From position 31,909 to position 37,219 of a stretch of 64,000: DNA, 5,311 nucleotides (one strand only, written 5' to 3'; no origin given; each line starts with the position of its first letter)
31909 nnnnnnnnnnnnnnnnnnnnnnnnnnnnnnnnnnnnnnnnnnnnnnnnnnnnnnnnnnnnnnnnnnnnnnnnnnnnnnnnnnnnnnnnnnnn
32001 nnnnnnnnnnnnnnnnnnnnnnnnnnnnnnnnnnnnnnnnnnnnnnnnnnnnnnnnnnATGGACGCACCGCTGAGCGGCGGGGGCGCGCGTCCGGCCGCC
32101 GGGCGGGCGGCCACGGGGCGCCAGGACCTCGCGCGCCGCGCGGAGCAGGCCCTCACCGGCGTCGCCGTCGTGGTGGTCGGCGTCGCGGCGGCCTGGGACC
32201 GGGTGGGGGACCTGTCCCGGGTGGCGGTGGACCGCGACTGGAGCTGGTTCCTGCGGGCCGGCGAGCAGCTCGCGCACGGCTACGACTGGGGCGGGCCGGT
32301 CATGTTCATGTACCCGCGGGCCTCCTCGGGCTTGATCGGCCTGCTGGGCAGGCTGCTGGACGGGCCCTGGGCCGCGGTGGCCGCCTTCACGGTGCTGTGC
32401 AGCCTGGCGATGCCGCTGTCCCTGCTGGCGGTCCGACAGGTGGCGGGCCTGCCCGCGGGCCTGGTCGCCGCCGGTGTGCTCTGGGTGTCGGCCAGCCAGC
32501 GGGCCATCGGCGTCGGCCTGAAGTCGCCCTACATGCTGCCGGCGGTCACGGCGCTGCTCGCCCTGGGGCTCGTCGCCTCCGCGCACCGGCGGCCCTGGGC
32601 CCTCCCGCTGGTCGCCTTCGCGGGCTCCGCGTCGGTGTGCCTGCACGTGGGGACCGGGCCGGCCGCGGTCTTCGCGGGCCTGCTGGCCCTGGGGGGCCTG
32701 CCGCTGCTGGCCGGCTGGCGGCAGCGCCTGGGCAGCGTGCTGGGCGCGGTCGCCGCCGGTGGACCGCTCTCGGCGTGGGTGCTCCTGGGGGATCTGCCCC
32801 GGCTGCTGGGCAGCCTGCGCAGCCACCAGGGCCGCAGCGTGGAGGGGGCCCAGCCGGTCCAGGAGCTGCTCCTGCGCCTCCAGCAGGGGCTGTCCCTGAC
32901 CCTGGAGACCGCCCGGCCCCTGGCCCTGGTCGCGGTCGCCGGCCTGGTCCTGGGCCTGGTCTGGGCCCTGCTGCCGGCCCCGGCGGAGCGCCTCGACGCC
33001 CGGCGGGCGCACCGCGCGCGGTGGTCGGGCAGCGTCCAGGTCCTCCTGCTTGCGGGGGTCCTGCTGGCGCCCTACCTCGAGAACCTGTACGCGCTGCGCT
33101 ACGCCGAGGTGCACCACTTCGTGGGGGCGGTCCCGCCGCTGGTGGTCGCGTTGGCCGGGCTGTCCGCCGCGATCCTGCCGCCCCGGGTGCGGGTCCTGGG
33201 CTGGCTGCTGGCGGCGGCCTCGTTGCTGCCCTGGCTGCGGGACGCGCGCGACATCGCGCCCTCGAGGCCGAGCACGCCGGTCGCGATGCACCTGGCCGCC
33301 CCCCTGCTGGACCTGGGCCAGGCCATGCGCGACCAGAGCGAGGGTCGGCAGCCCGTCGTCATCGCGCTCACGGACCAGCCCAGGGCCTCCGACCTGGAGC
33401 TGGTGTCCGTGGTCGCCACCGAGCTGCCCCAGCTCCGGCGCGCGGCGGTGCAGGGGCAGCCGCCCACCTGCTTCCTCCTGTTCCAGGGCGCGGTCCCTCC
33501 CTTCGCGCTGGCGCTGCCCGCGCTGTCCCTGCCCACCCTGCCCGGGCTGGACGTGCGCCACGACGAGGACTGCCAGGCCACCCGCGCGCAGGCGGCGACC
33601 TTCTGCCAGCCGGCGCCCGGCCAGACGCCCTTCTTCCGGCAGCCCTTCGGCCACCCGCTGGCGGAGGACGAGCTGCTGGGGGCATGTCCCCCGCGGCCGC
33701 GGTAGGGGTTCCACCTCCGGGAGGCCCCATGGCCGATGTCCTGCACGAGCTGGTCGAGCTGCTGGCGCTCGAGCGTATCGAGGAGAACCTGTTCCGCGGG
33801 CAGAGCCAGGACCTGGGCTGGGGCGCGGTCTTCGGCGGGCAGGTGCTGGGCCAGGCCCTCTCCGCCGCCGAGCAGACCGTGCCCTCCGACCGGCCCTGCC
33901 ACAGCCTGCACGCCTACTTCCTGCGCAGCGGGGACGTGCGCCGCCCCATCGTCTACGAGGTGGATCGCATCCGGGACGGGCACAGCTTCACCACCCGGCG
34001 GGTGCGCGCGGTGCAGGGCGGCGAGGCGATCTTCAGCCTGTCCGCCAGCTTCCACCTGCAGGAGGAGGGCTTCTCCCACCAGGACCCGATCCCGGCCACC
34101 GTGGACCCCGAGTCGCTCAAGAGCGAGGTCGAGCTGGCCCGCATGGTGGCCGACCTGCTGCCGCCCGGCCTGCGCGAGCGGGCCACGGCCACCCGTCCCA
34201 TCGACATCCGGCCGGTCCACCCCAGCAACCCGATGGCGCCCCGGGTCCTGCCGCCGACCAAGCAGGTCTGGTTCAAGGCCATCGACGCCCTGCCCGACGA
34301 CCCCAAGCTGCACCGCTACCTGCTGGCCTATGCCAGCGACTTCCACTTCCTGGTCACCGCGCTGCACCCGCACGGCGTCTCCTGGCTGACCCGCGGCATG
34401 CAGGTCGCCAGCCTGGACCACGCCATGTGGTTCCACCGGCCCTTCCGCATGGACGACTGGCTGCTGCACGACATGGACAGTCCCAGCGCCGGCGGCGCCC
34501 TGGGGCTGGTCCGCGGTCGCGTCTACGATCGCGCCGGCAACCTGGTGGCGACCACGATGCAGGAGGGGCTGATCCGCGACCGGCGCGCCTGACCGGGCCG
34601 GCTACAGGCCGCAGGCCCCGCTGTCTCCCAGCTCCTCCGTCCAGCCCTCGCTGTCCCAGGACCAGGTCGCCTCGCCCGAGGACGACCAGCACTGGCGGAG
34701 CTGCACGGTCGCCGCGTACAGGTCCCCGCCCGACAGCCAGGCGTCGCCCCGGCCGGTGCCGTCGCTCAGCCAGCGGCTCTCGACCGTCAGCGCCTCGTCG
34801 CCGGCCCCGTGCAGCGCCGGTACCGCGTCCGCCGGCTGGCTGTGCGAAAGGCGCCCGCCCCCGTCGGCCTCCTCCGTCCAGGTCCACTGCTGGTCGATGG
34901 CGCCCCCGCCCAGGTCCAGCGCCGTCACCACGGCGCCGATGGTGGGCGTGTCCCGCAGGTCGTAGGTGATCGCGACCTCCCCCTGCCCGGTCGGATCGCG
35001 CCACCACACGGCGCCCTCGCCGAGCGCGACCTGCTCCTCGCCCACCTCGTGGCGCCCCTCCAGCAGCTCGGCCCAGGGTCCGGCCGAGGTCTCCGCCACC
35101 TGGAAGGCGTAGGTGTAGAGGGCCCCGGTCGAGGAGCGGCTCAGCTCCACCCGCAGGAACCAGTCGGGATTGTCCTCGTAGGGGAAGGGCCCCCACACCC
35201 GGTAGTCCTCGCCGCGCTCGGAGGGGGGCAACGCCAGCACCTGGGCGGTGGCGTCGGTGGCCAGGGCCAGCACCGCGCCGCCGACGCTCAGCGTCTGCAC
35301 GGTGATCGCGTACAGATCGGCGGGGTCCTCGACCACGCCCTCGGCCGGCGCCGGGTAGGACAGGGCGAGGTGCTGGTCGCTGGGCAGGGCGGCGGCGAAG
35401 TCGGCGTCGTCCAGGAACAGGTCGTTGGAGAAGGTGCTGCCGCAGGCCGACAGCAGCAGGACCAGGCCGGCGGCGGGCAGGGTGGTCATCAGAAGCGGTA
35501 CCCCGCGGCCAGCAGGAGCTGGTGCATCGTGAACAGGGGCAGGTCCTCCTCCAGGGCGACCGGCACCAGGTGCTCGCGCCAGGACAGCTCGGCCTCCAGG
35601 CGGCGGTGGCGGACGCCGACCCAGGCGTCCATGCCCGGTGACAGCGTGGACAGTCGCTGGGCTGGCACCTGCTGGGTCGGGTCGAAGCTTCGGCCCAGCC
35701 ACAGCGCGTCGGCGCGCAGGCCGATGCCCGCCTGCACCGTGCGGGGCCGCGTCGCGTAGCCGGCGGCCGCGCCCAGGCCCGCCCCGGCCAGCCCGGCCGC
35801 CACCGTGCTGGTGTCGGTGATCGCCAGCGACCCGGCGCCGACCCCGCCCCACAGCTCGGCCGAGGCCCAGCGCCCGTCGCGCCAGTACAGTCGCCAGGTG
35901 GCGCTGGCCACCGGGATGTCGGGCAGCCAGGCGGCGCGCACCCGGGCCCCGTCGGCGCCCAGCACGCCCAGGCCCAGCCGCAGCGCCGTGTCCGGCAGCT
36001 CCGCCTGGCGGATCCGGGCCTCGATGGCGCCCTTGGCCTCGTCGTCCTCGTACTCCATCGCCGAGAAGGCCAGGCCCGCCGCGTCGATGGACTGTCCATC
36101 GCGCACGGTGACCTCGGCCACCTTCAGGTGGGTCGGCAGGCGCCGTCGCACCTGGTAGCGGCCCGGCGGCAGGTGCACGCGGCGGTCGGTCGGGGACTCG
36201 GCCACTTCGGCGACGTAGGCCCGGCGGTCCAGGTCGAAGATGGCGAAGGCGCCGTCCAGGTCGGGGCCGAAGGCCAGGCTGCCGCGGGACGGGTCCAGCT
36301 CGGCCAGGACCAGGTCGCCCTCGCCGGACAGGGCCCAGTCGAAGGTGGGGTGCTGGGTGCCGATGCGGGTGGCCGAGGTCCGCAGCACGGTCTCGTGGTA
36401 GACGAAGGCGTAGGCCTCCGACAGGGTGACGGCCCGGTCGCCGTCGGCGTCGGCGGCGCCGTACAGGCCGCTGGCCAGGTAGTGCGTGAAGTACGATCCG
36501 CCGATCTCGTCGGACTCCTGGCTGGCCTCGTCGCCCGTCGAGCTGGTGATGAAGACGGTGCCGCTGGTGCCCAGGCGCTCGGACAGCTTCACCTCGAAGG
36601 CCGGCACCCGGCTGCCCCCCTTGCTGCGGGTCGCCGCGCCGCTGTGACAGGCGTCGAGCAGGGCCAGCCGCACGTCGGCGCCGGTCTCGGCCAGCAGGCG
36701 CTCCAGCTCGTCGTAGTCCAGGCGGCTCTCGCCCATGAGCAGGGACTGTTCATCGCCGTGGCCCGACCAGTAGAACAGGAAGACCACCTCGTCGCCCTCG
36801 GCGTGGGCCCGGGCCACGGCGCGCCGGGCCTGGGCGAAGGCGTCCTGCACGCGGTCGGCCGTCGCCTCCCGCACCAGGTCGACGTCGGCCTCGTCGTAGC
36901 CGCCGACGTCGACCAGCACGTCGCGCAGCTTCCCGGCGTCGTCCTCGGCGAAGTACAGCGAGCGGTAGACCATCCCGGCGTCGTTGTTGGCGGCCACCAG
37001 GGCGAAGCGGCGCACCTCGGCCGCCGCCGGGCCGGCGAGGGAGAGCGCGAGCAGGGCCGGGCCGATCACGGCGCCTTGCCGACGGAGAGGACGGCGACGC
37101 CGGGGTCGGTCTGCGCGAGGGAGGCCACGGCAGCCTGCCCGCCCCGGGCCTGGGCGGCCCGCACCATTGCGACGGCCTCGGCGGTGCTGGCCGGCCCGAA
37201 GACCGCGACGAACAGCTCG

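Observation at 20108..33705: Eight-gene same-strand cluster joining a CHAT-ClpN-FHA protease, a Hanks kinase, a cytoplasmic S8 subtilase and five uncharacterised partners: candidate phospho-regulated proteolytic conflict or cell-death system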

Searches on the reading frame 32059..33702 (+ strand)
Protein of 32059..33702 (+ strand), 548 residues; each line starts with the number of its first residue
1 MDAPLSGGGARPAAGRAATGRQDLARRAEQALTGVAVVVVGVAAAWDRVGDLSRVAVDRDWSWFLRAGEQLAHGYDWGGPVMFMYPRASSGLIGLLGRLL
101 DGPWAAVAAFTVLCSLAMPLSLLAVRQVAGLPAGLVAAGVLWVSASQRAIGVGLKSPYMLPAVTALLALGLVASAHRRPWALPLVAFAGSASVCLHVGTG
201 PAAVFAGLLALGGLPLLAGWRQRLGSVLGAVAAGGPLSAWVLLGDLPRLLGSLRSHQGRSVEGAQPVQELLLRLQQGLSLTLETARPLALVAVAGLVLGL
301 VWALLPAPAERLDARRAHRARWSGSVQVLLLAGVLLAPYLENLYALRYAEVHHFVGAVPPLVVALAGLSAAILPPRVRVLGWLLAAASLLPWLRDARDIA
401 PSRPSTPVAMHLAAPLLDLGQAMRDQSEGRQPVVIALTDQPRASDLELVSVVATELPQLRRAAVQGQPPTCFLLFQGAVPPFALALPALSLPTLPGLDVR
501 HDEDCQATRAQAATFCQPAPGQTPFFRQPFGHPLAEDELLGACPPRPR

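Call 9: search_protein_families(library=pfam, max_evalue=0.01, proteins=[window:32059-33702:+])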
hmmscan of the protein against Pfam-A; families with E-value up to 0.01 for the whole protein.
window:32059-33702:+ (548 aa): 0 families

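Call 10: search_protein_families(library=padloc, max_evalue=0.01, proteins=[window:32059-33702:+])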
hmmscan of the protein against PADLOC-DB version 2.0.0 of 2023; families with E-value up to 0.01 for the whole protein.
window:32059-33702:+ (548 aa): 0 families

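Call 11: search_protein_families(library=ncbifam, max_evalue=0.01, proteins=[window:32059-33702:+])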
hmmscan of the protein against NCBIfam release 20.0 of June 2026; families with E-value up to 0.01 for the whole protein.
window:32059-33702:+ (548 aa): 0 families

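Call 37: search_protein_families(library=pfam, max_evalue=10, proteins=[window:32059-33702:+])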
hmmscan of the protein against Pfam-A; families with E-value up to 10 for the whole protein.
window:32059-33702:+ (548 aa): 1 family
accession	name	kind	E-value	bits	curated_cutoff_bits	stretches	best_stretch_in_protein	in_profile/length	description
PF06016.17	Reovirus_L2_8th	-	6.9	7.3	27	1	455-491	8-46/66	Reovirus core-spike protein lambda-2 (L2), C-terminal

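Call 100: search_solved_structures(query=window:32059-33702:+, max_evalue=10)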
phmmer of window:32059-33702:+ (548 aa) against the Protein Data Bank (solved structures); distinct sequences matched with E-value up to 10: 2.
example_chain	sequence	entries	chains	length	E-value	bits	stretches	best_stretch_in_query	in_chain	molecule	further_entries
3koj_A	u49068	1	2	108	1.3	10.8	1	344-389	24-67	uncharacterized protein ycf41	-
7vci_T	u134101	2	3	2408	1.7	10.3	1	438-474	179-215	Protein ELYS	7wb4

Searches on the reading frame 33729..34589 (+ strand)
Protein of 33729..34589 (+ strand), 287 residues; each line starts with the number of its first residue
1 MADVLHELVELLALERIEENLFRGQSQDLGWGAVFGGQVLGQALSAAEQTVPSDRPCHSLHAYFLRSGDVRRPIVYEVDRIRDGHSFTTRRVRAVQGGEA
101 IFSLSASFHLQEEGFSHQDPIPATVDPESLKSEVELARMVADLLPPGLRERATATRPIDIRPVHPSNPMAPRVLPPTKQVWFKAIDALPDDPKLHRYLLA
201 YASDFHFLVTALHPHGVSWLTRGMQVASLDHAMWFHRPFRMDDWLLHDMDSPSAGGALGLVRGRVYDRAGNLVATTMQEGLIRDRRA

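Call 43: search_protein_families(library=pfam, max_evalue=0.001, proteins=[window:33729-34589:+])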
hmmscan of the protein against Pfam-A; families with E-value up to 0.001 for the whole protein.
window:33729-34589:+ (287 aa): 3 families
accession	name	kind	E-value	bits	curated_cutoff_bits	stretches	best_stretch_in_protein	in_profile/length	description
PF02551.21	Acyl_CoA_thio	-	7.8e-48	162.1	21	2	151-281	5-132/132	Acyl-CoA thioesterase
PF20789.3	4HBT_3C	-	1.7e-25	90.3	24.1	1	152-282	16-140/140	Acyl-CoA thioesterase C-terminal domain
PF13622.12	4HBT_3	-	1.4e-21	77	24.3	1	31-109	5-83/83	Acyl-CoA thioesterase N-terminal domain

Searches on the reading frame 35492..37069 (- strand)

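Call 43: search_protein_families(library=pfam, max_evalue=0.001, proteins=[window:35492-37069:-])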
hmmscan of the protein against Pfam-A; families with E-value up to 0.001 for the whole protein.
window:35492-37069:- (526 aa): 1 family
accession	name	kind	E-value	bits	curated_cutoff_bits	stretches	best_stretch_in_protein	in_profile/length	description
PF00656.27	Peptidase_C14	-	1.1e-11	45.3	21.4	1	20-207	1-196/233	Caspase domain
